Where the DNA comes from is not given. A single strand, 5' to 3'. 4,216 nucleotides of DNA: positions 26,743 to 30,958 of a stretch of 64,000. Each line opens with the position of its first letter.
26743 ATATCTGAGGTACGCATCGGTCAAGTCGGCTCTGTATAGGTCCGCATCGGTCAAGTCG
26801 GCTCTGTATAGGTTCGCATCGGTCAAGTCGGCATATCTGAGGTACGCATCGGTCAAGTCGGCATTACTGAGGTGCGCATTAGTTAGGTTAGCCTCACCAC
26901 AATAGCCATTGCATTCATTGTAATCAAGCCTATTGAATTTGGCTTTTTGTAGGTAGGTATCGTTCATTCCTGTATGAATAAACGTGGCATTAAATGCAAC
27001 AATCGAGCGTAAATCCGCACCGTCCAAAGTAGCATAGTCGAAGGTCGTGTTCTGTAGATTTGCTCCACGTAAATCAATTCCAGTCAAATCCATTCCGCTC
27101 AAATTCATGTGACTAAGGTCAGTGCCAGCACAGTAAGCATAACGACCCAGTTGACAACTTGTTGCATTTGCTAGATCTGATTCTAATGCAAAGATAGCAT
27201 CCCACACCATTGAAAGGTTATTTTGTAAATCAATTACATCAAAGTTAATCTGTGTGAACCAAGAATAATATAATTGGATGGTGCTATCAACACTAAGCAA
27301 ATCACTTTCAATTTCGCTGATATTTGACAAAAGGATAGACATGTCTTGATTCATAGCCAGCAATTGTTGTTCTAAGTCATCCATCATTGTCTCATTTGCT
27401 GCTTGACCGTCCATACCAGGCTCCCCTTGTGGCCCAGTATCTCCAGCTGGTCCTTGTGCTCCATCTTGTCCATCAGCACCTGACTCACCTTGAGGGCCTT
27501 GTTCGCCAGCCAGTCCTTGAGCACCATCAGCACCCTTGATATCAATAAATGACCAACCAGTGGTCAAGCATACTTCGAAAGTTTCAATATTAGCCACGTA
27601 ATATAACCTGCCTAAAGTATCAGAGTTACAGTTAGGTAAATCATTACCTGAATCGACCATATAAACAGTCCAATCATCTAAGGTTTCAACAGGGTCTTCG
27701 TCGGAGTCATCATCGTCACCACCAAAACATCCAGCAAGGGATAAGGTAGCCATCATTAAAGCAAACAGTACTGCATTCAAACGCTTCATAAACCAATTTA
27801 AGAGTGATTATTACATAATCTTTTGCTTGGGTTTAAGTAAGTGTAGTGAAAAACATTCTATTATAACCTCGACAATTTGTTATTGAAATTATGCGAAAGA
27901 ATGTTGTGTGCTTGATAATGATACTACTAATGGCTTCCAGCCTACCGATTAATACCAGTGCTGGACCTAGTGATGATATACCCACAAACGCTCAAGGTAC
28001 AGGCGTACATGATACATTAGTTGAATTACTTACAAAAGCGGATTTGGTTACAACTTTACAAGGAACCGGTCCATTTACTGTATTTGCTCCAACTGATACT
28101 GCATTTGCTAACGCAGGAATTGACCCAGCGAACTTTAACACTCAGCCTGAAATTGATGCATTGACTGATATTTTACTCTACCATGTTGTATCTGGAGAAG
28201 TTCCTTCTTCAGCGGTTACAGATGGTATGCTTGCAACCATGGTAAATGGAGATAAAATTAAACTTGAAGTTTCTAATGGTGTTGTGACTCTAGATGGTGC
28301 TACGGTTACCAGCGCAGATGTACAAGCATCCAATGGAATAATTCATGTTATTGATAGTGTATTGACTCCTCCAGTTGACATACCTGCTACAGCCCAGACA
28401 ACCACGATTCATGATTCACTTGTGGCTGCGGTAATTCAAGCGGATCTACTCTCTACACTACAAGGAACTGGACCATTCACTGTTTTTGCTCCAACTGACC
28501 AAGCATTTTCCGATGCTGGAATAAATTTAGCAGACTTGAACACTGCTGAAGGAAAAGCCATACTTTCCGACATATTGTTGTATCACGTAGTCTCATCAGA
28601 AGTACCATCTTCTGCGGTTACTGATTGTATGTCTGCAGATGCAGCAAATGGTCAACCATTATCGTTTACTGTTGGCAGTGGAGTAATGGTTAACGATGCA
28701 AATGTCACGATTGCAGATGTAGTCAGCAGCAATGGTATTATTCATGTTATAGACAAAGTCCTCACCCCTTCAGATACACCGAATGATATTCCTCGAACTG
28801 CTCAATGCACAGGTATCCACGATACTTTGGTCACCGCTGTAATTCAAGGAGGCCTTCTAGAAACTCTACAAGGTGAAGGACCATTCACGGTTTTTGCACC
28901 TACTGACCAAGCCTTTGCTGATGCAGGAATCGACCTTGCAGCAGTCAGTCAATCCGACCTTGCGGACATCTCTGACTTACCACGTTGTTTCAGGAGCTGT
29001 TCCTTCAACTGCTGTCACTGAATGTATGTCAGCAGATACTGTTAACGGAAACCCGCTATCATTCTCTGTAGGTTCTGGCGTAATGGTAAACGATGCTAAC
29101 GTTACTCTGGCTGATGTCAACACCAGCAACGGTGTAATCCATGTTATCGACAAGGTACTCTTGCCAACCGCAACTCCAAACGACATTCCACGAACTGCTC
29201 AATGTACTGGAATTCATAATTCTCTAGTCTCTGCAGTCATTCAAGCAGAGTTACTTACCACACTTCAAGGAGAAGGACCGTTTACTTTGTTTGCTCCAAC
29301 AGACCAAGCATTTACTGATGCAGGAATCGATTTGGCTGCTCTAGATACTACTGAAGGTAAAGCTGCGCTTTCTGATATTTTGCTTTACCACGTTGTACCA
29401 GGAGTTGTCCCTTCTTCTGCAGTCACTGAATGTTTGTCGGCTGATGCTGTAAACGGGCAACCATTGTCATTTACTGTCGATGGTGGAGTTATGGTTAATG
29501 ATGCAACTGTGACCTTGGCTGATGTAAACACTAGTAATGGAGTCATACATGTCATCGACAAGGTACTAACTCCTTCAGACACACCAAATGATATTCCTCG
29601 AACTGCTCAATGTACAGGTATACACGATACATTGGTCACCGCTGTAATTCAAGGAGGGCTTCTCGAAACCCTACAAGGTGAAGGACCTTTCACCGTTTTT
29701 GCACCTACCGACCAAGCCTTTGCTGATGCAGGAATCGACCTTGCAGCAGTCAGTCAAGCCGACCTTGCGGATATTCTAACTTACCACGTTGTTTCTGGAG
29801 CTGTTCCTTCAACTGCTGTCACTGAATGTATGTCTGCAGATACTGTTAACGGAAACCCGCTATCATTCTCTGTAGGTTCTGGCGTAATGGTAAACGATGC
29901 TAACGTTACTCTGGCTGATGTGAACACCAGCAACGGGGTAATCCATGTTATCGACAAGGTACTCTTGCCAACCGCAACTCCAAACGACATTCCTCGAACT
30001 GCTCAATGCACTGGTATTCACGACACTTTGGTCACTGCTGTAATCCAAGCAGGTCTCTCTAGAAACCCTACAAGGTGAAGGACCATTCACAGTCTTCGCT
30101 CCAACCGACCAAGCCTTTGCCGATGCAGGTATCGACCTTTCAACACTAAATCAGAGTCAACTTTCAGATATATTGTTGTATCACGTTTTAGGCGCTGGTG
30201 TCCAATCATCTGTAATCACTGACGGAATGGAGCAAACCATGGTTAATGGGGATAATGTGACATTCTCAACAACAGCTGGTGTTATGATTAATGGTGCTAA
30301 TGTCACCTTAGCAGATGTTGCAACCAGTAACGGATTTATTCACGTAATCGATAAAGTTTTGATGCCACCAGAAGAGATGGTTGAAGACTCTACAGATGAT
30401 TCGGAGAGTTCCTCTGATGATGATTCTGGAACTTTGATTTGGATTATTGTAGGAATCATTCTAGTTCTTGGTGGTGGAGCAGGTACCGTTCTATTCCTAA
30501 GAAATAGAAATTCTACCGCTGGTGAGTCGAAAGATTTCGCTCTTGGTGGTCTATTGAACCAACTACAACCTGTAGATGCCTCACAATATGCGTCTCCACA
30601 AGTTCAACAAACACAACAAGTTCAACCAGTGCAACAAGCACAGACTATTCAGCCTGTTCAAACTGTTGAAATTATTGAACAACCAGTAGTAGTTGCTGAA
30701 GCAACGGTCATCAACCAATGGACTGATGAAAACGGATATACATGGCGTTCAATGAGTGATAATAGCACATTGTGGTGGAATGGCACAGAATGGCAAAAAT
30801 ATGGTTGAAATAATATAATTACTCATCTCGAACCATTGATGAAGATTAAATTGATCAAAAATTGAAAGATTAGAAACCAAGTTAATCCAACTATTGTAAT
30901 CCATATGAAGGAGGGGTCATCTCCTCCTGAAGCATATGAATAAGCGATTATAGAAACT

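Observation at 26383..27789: Lipoprotein fusing a collagen-like triple-helix tract to a recently expanded pentapeptide-repeat array (13 near-identical 30-bp units)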

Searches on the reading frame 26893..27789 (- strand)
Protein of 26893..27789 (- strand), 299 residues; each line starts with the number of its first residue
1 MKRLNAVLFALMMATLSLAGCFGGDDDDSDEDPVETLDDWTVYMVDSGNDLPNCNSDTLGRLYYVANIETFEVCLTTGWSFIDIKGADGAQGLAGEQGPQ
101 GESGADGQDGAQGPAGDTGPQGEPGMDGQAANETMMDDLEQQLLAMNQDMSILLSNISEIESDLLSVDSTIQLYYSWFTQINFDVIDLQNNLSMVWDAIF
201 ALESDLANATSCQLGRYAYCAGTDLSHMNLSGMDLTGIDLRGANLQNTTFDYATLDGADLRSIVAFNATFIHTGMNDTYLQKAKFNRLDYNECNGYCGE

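Call 12: find_related_loci(query=window:26893-27789:-, collection=genome_contigs, flank=10000)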
Query seq(299 aa) (299 aa) in genome_contigs; peptide patterns used: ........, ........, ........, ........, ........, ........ (x = any residue, [..] = any of these).
36 stretches matched a pattern; 5 encode a relative of the query (tblastn E <= 1e-3); 5 distinct loci.
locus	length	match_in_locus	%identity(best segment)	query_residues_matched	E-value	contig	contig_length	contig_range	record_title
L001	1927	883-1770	86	1-298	0e+0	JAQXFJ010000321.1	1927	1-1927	MAG: Candidatus Poseidoniaceae archaeon isolate cluster3-bin.58 k119_1124472, whole genome shotgun sequence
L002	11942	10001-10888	86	1-298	6e-172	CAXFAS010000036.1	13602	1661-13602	MAG TPA_asm: uncultured euryarchaeote isolate ERR599092_binner12_Refined_81 genome assembly, contig: ERZ841394.6164, who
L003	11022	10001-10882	83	1-299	4e-161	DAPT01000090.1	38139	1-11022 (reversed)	MAG TPA_asm: Euryarchaeota archaeon UBA124 UBA124_contig_35943, whole genome shotgun sequence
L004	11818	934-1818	74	1-297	1e-146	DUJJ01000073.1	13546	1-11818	MAG TPA_asm: Candidatus Poseidoniaceae archaeon isolate UBA8725 contig_33035, whole genome shotgun sequence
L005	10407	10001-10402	88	1-136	5e-70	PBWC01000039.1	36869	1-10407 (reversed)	MAG: Methanobacteriota archaeon isolate RS406 42765, whole genome shotgun sequence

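Call 21: find_related_loci(query=window:26893-27789:-, collection=metagenome_contigs, flank=4000)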
Query seq(299 aa) (299 aa) in metagenome_contigs; peptide patterns used: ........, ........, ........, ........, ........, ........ (x = any residue, [..] = any of these).
54 stretches matched a pattern; 19 encode a relative of the query (tblastn E <= 1e-3); 19 distinct loci.
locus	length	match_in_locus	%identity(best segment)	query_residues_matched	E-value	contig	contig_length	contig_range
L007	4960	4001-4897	89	1-298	3e-176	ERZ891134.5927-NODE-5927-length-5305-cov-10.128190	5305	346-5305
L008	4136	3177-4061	86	1-298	6e-178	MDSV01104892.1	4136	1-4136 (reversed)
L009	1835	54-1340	84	1-298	0e+0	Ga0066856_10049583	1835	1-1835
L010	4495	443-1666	85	1-298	3e-173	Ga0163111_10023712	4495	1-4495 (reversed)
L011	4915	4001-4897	83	1-298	1e-169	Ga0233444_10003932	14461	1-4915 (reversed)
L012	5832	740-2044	82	1-298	7e-168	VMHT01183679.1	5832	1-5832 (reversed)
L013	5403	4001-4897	82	1-298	2e-167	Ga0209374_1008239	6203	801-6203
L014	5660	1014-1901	84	1-298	5e-167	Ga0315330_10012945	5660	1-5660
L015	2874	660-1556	81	1-298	1e-172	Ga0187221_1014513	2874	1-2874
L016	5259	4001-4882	83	1-299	4e-162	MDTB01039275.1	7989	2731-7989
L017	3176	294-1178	81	1-299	2e-162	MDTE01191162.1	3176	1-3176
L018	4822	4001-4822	84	1-273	2e-153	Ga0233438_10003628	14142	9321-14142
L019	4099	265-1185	71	1-298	2e-147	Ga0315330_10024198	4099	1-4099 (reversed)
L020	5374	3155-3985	74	1-298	2e-144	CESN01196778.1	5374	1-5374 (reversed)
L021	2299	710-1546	68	1-297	2e-134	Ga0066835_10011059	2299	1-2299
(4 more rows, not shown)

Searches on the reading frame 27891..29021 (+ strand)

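Call 17: search_protein_families(library=pfam, proteins=[window:27891-29021:+], max_evalue=0.001)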
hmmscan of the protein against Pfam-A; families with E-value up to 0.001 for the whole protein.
window:27891-29021:+ (376 aa): 1 family
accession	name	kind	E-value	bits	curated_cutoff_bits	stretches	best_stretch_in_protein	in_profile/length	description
PF02469.27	Fasciclin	-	1.9e-71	238.5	22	3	41-160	4-123/123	Fasciclin domain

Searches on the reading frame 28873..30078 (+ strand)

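Call 17: search_protein_families(library=pfam, proteins=[window:28873-30078:+], max_evalue=0.001)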
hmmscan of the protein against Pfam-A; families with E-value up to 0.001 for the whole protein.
window:28873-30078:+ (401 aa): 3 families
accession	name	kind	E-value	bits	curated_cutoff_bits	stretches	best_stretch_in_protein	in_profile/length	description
PF02469.27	Fasciclin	-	1.2e-79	264.9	22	3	252-366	4-123/123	Fasciclin domain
PF14787.11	zf-CCHC_5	-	3e-05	24.1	27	0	50-63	17-30/36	GAG-polyprotein viral zinc-finger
PF20077.4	CcmD_alt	-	0.00058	20.3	23.5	0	210-231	17-38/61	CcmD family protein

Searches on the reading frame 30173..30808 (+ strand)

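Call 17: search_protein_families(library=pfam, proteins=[window:30173-30808:+], max_evalue=0.001)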
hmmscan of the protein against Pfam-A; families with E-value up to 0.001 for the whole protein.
window:30173-30808:+ (211 aa): 1 family
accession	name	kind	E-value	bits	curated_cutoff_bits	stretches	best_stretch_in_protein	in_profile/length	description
PF02469.27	Fasciclin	-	2e-12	47.8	22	1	2-65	59-123/123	Fasciclin domain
